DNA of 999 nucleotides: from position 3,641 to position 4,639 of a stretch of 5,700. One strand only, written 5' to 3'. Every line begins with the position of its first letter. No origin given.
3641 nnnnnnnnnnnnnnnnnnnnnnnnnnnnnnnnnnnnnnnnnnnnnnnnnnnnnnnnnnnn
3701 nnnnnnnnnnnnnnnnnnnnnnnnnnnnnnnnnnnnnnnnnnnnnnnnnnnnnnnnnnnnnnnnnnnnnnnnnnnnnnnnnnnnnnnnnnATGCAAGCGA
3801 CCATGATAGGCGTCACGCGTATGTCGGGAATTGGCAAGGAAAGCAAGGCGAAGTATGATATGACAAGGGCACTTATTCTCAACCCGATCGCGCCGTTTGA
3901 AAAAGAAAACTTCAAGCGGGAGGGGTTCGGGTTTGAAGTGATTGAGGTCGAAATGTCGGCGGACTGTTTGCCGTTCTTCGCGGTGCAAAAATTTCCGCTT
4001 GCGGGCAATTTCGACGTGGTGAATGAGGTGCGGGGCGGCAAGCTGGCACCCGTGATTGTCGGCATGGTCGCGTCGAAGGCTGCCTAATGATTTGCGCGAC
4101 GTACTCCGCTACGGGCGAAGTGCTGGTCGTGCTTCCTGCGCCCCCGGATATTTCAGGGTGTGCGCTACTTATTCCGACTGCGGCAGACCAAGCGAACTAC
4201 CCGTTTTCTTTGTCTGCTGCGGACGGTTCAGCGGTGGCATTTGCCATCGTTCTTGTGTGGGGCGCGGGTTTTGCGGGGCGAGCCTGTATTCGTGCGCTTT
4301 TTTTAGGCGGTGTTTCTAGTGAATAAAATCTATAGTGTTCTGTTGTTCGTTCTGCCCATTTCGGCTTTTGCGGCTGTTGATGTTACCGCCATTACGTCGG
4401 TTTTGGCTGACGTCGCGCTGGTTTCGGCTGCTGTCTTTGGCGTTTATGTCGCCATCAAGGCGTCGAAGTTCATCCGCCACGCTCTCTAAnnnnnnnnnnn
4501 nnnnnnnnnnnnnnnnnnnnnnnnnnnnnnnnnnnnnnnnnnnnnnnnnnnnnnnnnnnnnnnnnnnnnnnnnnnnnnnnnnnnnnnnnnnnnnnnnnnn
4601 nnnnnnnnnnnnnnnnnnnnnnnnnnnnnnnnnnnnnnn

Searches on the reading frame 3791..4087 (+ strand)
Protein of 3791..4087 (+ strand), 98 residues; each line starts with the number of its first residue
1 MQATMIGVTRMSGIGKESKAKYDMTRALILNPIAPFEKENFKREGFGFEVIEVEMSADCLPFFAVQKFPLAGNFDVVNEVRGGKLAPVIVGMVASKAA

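Call 4: search_protein_families(library=pfam, proteins=[window:3791-4087:+], max_evalue=1)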
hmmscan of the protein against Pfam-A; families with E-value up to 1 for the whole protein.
window:3791-4087:+ (98 aa): 1 family
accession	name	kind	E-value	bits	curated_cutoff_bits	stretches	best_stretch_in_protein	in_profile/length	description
PF07459.16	CTX_RstB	-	0.00021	22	26.2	1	5-57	4-58/92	CTX phage RstB protein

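Call 74: search_protein_families(library=phrogs, proteins=[window:3791-4084:+], max_evalue=0.01)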
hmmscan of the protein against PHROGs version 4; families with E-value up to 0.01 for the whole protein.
window:3791-4084:+ (98 aa): 1 family
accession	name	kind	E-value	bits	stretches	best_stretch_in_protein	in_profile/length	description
phrog_929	-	moron, auxiliary metabolic gene and host takeover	4.6e-12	47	1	1-91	1-92/103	RstB sensor of two protein system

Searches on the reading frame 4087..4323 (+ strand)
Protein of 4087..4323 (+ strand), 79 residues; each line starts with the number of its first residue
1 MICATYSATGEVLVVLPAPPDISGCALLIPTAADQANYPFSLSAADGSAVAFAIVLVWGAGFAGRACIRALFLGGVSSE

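Call 74: search_protein_families(library=phrogs, proteins=[window:4087-4323:+], max_evalue=0.01)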
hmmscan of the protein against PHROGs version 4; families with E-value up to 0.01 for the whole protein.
window:4087-4323:+ (79 aa): 1 family
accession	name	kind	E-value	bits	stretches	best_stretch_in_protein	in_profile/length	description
phrog_4644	-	tail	2.6e-08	34.9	1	1-71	1-66/71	tail protein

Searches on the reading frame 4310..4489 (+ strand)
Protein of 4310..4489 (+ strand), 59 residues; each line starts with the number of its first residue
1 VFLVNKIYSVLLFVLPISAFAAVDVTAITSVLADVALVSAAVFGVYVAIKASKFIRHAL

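Call 4: search_protein_families(library=pfam, proteins=[window:4310-4489:+], max_evalue=1)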
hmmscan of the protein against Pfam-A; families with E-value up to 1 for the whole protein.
window:4310-4489:+ (59 aa): 2 families
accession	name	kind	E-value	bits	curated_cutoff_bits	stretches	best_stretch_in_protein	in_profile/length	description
PF05356.16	Phage_Coat_B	-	2.5e-06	27.8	23.5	1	23-59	16-56/56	Inovirus Coat protein B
PF13064.11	DUF3927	-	0.51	10.8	25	1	23-50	19-47/53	Protein of unknown function (DUF3927)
